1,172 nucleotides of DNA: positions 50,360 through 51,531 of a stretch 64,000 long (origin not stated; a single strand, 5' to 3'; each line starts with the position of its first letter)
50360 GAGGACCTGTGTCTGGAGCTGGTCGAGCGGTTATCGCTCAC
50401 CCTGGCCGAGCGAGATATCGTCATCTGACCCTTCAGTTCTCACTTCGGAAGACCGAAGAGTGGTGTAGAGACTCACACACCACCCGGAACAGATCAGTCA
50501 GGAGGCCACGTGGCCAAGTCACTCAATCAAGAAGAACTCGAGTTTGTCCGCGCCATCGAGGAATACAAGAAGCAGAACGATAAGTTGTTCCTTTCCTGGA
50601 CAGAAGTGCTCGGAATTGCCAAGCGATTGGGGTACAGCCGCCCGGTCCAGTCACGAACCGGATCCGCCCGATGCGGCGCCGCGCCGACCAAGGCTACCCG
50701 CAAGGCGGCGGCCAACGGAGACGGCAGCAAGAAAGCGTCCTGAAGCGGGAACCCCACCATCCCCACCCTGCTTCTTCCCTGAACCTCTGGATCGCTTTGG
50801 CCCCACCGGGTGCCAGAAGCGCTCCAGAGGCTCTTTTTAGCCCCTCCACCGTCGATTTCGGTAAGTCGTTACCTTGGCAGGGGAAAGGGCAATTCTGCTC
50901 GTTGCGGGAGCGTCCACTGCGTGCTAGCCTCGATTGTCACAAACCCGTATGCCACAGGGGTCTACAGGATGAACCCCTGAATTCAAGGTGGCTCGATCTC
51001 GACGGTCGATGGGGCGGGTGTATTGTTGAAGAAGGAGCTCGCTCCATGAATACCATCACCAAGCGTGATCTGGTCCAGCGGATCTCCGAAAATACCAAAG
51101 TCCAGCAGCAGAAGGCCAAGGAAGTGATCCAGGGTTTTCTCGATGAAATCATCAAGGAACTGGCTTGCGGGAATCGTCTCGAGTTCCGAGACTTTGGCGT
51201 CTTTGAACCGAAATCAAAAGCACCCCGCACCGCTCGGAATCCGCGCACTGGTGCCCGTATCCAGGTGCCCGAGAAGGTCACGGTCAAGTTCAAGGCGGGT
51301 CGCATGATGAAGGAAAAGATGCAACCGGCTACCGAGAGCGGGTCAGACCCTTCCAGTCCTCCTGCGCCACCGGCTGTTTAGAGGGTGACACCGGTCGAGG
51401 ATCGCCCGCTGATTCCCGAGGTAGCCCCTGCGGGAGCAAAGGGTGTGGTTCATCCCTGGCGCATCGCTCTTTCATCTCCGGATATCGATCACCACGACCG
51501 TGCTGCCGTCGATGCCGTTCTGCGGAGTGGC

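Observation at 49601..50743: Orphan ParA ATPase followed by a 77-aa helix-plus-basic-tail protein instead of ParB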

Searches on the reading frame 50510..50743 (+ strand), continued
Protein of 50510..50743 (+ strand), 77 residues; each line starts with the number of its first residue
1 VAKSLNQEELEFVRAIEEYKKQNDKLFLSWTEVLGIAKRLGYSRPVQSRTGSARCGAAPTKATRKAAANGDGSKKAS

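Call 28: find_encoding_contigs(protein=P0215, flank=6000, max_places=1)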
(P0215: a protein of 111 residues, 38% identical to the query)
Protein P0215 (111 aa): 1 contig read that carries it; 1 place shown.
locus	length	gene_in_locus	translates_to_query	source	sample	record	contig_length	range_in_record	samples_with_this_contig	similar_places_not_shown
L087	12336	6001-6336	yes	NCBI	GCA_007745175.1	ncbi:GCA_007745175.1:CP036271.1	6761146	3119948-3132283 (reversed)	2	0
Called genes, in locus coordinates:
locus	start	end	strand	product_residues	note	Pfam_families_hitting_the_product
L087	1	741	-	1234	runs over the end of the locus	PF16231:DUF4890 (faint), PF03958:Secretin_N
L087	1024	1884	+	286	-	PF13405:EF-hand_6 (faint), PF00036:EF-hand_1 (faint), PF13202:EF-hand_5 (faint), PF13499:EF-hand_7 (weak)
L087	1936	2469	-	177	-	PF01965:DJ-1_PfpI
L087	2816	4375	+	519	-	PF00069:Pkinase, PF07714:PK_Tyr_Ser-Thr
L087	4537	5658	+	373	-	PF19777:DUF6263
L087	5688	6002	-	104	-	-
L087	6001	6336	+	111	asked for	-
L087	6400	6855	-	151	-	PF00903:Glyoxalase, PF18029:Glyoxalase_6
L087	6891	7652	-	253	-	PF01163:RIO1 (faint), PF06293:Kdo (weak)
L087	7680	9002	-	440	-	-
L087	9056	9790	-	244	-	-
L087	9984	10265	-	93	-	-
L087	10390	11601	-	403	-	PF00682:HMGL-like, PF22617:HCS_D2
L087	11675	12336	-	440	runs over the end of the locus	PF14486:DUF4432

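Call 29: find_encoding_contigs(protein=P0207, flank=6000, max_places=1)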
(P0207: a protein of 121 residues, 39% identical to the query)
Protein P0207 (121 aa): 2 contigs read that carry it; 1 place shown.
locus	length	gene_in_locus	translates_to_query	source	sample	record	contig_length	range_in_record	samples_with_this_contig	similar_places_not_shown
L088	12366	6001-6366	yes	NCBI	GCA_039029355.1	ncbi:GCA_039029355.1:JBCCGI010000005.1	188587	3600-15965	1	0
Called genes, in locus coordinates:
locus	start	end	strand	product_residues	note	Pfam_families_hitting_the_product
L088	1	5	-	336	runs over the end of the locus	PF01073:3Beta_HSD, PF01370:Epimerase, PF02719:Polysacc_synt_2, PF04321:RmlD_sub_bind, PF13460:NAD_binding_10 (weak), PF16363:GDP_Man_Dehyd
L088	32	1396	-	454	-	PF00275:EPSP_synthase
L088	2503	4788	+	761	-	PF07661:MORN_2 (faint), PF13243:SQHop_cyclase_C (faint)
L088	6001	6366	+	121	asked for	-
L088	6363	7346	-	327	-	PF02492:cobW, PF07683:CobW_C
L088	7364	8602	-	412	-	PF00464:SHMT, PF00155:Aminotran_1_2, PF01212:Beta_elim_lyase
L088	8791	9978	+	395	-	PF07610:DUF1573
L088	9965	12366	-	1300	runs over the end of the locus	-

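Call 30: find_encoding_contigs(protein=P0187, flank=6000, max_places=1)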
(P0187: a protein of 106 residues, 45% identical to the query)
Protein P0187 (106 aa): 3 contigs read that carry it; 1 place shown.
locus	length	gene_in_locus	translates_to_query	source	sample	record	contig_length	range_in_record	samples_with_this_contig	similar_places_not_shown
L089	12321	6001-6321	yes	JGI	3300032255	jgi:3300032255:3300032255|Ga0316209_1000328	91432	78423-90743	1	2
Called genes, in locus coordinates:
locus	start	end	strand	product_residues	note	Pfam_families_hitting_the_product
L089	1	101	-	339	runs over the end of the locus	PF04321:RmlD_sub_bind, PF01073:3Beta_HSD, PF01370:Epimerase, PF02719:Polysacc_synt_2 (weak), PF16363:GDP_Man_Dehyd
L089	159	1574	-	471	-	PF00275:EPSP_synthase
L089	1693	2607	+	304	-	PF01259:SAICAR_synt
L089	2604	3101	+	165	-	PF00731:AIRC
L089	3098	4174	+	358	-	PF01008:IF-2B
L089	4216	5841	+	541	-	PF00884:Sulfatase, PF01663:Phosphodiest, PF16347:SGSH_C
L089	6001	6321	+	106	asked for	-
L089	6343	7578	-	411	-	PF00464:SHMT, PF00155:Aminotran_1_2, PF01212:Beta_elim_lyase (weak)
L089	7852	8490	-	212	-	-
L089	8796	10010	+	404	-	PF07610:DUF1573, PF22544:HYDIN_VesB_CFA65-like_Ig (faint)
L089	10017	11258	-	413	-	PF00579:tRNA-synt_1b, PF01479:S4 (weak)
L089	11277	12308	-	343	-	-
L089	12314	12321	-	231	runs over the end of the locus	?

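Call 36: search_protein_families(library=pfam, proteins=[L001:6423-7058:+], max_evalue=0.01)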
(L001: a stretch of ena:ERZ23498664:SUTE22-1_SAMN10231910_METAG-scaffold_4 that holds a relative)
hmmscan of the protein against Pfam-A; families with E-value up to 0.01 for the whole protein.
L001:6423-7058:+ (211 aa): 0 families

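Call 41: predict_structure(alignment_id=A2)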
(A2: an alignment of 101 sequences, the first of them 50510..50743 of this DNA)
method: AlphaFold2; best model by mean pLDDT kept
length: 77 residues; sequences in the alignment: 101
mean_pLDDT: 80.0   pTM: 0.49
mean pLDDT of the five models: 80.0, 79.5, 78.9, 78.4, 77.3
residues with pLDDT >= 90: 37; 70-90: 11; 50-70: 29; < 50: 0
segments of 3 or more residues with pLDDT < 50: none
pLDDT, mean of each block of 10 residues (from residue 1): 85 96 96 95 77 57 62 67
secondary structure, 60 per line:
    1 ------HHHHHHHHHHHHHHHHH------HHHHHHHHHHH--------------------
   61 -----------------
elements in order: H7-23 H30-40
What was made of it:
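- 50510..50743 (+): Small gene (77 aa). Residues 1-44 form a two-helix domain of an unannotated Planctomycetota family ('FLSW' subfamily). Residues 45-77 form a disordered Lys/Arg/Ala/Ser tail. AF2 model with helices 7-23 and 30-40 at pLDDT about 96: call 41.
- On Type Ib ParA + ribbon-helix-helix centromere-binding protein: The AF2 model has a coil at residues 1-6 and then two helices (call 41).
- Checked: Residues 45-77 score 57-67 and have no secondary structure (call 41).
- Tried and rejected: The AF2 model has two helices and no strand (call 41).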

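Call 45: fold_search(model_id=the predicted structure, library=pdb)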
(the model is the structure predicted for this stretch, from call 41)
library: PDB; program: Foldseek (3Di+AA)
matches with E <= 10: 7; with E <= 0.001: 0
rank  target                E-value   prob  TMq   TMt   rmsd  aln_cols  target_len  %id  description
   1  5g49_A                6.6e+00  0.13  0.35  0.28   8.7        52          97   12  Crystal structure of the Arabodopsis thaliana histone-fold dimer L1L NF-YC3 (released 2016-12-07)
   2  7y61_H                7.1e+00  0.18  0.38  0.40   1.8        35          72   23  Cryo-EM structure of the two CAF1LCs bound right-handed Di-tetrasome (released 2023-08-16)
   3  9bcx_7                8.2e+00  0.11  0.39  0.05   4.7        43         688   14  Cryo-EM structure of the S. cerevisiae ORC-Cdc6-Mcm2-7-DNA complex with a fully closed Mcm2-Mcm5 DNA entry gate (released 2025-01-01)
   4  8j90_F                8.8e+00  0.14  0.39  0.36   1.8        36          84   22  Cryo-EM structure of DDM1-nucleosome complex (released 2024-07-03)
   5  5bnv_B                9.4e+00  0.12  0.36  0.36   1.8        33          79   18  Crystal structure of Human MCM2 HBD chaperoning a histone H3-H4 tetramer (released 2015-06-17)
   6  5c3i_C                9.4e+00  0.10  0.36  0.36   2.6        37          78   22  Crystal structure of the quaternary complex of histone H3-H4 heterodimer with chaperone ASF1 and the replicative helic (released 2015-07-29)
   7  4zy8_A                9.4e+00  0.06  0.25  0.15   6.6        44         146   25  K. lactis Lst4 longin domain (released 2016-04-13)

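Call 47: search_dna_similar(query=window:50510-50743:+, collection=plasmids, mode=protein, max_evalue=0.01, max_rows=15)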
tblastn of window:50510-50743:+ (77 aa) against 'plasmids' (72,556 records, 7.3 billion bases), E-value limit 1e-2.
Records with a match: 1; places in all: 1; records where one place covers at least 80% of the query: 0.
Best place of each record, by identity: <60% 1.
By first word of the organism name: Aquisphaera 1.
By predicted mobility (MOB-suite, as given by PLSDB): non-mobilizable 1.
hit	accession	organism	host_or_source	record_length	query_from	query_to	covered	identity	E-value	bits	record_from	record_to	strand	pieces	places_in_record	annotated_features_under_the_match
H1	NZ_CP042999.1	Aquisphaera giovannonii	-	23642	9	44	47%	44.4%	2e-3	41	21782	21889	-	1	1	hypothetical protein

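Call 48: search_dna_similar(query=window:50510-50743:+, collection=phages, mode=protein, max_evalue=0.01, max_rows=10)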
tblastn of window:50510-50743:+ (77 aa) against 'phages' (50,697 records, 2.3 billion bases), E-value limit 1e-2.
No match.

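Call 49: get_annotated_region(hit=H1, flank=6000)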
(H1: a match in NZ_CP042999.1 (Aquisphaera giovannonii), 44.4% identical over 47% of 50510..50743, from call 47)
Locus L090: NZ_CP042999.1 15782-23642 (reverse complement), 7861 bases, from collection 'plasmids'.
description: Aquisphaera giovannonii strain OJF2 plasmid pOJF2_2, complete sequence
organism: Aquisphaera giovannonii (NCBI taxid 406548)
taxonomy: Bacteria; Planctomycetota; Planctomycetia; Isosphaerales; Isosphaeraceae; Aquisphaera; Aquisphaera giovannonii
host: -; source: -; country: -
typing (MOB-suite, as given by PLSDB): non-mobilizable
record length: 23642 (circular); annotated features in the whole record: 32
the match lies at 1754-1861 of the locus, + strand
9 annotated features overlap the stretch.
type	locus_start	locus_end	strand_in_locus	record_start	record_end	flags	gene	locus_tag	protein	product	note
CDS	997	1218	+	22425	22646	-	-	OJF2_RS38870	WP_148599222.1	hypothetical protein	-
CDS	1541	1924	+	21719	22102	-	-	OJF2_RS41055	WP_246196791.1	hypothetical protein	-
CDS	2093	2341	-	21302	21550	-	-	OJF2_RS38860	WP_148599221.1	hypothetical protein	-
CDS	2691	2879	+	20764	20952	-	-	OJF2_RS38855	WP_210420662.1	hypothetical protein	-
CDS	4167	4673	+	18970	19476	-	-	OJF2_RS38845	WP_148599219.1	diguanylate cyclase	GO:0009966 - regulation of signal transduction [Evidence IEA]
CDS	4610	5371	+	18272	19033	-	-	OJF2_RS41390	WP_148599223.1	diguanylate cyclase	-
CDS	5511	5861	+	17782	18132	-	-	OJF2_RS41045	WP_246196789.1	HD domain-containing phosphohydrolase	-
CDS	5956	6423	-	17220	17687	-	-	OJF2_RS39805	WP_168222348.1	response regulator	-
CDS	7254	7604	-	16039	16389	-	-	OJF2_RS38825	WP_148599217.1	PAS domain-containing protein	-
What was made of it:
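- Tried and rejected: The single plasmid match, in Aquisphaera, is not beside ParA (calls 47, 49).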

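Call 50: find_encoding_contigs(protein=P0035, flank=6000, max_places=2)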
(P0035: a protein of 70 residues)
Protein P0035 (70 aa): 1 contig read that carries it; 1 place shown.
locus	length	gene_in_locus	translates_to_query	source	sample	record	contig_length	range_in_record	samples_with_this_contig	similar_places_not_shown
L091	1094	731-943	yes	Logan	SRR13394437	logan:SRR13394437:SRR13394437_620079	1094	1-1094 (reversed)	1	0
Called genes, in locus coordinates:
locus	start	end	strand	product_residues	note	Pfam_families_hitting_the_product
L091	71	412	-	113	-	PF00216:Bac_DNA_binding, PF18291:HU-HIG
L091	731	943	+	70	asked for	-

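Call 51: find_encoding_contigs(protein=P0041, flank=6000, max_places=2)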
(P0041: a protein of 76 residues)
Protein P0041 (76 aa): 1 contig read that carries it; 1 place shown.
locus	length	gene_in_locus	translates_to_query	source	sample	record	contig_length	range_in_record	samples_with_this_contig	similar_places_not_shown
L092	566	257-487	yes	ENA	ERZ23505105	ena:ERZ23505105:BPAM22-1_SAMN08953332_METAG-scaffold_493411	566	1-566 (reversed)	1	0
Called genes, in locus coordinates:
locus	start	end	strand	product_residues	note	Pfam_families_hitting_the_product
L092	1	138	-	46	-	?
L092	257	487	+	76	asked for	-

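Call 54: find_related_loci(query=A3, collection=metagenome_contigs, flank=6000)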
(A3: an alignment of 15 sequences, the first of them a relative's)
Query A3 (60 aa) in metagenome_contigs; peptide patterns used: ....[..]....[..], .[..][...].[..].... (x = any residue, [..] = any of these).
600 stretches matched a pattern (row limit reached: there are more); 61 encode a relative of the query (tblastn E <= 1e-3); 61 distinct loci.
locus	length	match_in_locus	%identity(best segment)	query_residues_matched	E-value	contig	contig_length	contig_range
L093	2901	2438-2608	81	1-57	3e-26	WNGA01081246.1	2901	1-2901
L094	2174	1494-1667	81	1-59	3e-26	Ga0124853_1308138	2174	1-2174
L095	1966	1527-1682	85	1-51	1e-24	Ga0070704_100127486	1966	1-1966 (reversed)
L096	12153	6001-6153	82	1-50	2e-23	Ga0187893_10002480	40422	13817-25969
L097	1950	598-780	74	1-60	1e-23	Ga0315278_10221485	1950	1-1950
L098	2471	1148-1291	85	1-48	2e-23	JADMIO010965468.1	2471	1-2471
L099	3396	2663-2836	70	1-60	2e-23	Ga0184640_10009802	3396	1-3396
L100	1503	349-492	81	1-48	9e-23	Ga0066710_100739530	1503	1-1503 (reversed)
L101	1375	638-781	79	1-48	2e-22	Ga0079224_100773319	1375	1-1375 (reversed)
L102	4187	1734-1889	73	1-52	8e-22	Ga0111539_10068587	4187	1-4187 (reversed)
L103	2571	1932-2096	73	1-54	1e-21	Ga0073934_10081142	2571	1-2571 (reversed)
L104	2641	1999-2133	73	1-45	2e-20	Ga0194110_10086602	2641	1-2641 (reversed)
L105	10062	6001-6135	80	1-45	4e-20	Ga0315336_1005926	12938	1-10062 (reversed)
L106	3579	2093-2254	57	1-58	7e-20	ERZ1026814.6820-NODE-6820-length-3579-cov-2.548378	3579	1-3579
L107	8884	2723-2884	67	1-54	7e-20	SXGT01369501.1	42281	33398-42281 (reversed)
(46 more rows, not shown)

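Call 56: list_cluster_members(proteins=[P0220, P0222, P0234, P0250, P0026, P0028, P0030, P0033, P0037, P0042])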
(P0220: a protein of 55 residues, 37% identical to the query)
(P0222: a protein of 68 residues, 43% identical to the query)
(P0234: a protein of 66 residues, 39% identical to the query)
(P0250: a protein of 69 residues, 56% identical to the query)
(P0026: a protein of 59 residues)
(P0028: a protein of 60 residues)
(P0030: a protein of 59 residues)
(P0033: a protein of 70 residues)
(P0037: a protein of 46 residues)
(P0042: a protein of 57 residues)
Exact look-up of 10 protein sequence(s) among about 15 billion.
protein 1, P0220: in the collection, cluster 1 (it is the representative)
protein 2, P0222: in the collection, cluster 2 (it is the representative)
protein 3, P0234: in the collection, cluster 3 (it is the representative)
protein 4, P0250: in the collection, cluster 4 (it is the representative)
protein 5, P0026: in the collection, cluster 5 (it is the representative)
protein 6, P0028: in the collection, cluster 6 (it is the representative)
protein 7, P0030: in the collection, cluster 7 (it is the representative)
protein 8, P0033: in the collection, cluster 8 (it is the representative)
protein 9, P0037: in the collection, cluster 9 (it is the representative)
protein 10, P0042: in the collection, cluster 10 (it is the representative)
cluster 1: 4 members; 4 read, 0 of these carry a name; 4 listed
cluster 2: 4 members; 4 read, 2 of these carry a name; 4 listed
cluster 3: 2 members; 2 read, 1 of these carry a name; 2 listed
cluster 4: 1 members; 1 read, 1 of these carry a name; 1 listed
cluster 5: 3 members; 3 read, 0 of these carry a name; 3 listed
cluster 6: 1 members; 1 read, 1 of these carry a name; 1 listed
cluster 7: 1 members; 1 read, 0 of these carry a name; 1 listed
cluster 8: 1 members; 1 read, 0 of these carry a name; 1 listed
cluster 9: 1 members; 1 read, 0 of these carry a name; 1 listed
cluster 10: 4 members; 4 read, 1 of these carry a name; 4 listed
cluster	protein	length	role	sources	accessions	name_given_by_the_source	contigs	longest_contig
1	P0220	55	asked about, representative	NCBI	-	-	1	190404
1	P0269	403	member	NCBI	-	-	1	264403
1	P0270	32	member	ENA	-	-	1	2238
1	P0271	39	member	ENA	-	-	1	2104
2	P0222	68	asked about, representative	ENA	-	-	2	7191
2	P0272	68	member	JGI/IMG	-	hypothetical protein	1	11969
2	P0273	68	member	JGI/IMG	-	hypothetical protein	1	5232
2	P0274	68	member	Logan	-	-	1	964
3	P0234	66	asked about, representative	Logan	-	-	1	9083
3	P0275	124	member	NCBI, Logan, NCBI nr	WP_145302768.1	hypothetical protein [Planctopirus ephydatiae]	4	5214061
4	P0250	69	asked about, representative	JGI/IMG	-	hypothetical protein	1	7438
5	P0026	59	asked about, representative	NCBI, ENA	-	-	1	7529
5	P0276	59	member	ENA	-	-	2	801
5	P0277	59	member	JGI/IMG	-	-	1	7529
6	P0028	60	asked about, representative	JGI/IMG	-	hypothetical protein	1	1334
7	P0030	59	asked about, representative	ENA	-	-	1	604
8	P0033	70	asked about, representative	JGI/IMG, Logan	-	-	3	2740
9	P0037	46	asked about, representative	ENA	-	-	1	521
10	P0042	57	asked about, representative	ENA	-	-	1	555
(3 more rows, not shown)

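Call 97: search_protein_families(library=phrogs, proteins=[window:50510-50743:+], max_evalue=0.01)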
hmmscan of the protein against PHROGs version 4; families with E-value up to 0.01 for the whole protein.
window:50510-50743:+ (77 aa): 0 families

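Call 98: search_protein_families(library=padloc, proteins=[window:50510-50743:+], max_evalue=0.01)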
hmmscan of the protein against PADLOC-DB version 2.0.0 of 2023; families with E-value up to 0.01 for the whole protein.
window:50510-50743:+ (77 aa): 0 families
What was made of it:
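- Tried and rejected: The small protein has no PHROGs or PADLOC hit (calls 97, 98) and no phage match (call 48).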

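Call 105: find_encoding_contigs(protein=P0275, flank=8000, max_places=1)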
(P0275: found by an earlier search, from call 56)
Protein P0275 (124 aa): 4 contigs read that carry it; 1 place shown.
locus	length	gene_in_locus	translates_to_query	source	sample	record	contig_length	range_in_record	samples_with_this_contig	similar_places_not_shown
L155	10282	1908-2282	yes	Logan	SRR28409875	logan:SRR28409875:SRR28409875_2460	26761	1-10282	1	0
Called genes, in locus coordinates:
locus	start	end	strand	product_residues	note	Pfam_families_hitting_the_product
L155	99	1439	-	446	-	-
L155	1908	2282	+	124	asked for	-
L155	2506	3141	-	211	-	-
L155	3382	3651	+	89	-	-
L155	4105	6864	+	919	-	PF07635:PSCyt1, PF07583:PSCyt2, PF07587:PSD1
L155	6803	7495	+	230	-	-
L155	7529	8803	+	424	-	PF07394:DUF1501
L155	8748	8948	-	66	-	-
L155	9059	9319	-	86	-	-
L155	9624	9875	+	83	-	PF02604:PhdYeFM_antitox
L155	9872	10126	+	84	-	PF06769:YoeB_toxin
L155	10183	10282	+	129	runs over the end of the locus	-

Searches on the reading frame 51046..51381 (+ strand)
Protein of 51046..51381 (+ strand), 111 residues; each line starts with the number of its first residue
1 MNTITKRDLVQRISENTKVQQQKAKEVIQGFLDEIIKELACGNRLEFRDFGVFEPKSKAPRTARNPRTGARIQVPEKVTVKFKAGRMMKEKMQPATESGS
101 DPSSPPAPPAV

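Call 5: search_protein_families(library=pfam, proteins=[window:51046-51381:+], max_evalue=0.1)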
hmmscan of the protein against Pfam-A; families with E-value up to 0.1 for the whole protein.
window:51046-51381:+ (111 aa): 4 families
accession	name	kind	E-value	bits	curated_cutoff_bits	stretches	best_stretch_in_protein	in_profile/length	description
PF00216.26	Bac_DNA_binding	-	3e-28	98.3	22.4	1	5-92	2-89/90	Bacterial DNA-binding protein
PF18291.6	HU-HIG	-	8.9e-13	48.8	26.2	1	2-94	30-120/125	HU domain fused to wHTH, Ig, or Glycine-rich motif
PF18175.6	HU-CCDC81_bac_2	-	0.00061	20.1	35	1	9-54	3-48/70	CCDC81-like prokaryotic HU domain 2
PF16007.11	DUF4777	-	0.039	14.6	34.4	1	4-34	20-50/66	Domain of unknown function (DUF4777)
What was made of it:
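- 51046..51381 (+): HU/IHF-family gene (111 aa) with a short Pro/Ser/acidic C-terminal tail. It is the constant neighbour of the small gene across the subfamily. Pfam Bac_DNA_binding at 3e-28 (call 5).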

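Call 6: search_protein_families(library=ncbifam, proteins=[window:51046-51381:+], max_evalue=0.1)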
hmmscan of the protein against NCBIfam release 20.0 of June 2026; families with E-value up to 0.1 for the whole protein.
window:51046-51381:+ (111 aa): 7 families
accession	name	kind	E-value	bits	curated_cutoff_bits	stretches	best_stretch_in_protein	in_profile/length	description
NF001222.0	PRK00199.1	equivalog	1.7e-21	76.2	115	1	4-94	1-92/95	integration host factor subunit beta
TIGR00988.1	hip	equivalog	8.7e-20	70.9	119.95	1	5-92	2-90/94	integration host factor subunit beta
NF001401.0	PRK00285.1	equivalog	1.1e-19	70.5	111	1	2-97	4-99/103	integration host factor subunit alpha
TIGR00987.1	himA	equivalog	3e-13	50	120.25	1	3-93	1-91/96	integration host factor subunit alpha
NF007945.0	PRK10664.1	equivalog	2.5e-09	37.6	157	1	5-91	2-88/90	nucleoid-associated protein HU-beta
NF008023.0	PRK10753.1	equivalog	7.1e-09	35.9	162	1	5-91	2-88/90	nucleoid-associated protein HU-alpha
TIGR01201.1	HU_rel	subfamily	0.051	13.5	68.6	1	3-59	30-86/170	HU family DNA-binding protein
